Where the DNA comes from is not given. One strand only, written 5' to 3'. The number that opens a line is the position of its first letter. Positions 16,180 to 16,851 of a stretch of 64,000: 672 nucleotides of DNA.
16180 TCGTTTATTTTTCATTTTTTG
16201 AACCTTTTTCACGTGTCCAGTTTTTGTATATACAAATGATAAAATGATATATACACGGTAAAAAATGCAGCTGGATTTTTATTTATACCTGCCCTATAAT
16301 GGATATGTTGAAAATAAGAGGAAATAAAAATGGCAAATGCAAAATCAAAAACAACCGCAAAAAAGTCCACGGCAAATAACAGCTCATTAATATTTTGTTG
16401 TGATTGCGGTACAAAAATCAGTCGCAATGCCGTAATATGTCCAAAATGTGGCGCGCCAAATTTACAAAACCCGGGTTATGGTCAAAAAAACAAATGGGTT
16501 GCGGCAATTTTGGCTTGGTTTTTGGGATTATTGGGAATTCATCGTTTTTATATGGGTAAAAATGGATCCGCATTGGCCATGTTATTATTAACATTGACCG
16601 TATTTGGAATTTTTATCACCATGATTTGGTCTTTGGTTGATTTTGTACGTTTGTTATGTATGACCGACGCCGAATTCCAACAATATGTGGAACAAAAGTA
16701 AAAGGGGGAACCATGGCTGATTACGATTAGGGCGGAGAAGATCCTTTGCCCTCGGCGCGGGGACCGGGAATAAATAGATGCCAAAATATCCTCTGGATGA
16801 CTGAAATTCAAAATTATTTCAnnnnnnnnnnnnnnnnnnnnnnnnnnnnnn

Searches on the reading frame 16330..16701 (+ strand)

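Call 35: search_protein_families(library=pfam, proteins=[window:16330-16701:+], max_evalue=0.001)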
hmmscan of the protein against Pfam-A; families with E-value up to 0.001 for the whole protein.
window:16330-16701:+ (123 aa): 2 families
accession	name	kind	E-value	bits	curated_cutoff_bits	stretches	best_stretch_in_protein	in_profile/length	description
PF05154.21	TM2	-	5.1e-17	62.3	27.9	1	52-106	2-51/51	TM2 domain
PF13240.11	Zn_Ribbon_1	-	0.00078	19.6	25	0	22-43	1-22/23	zinc-ribbon domain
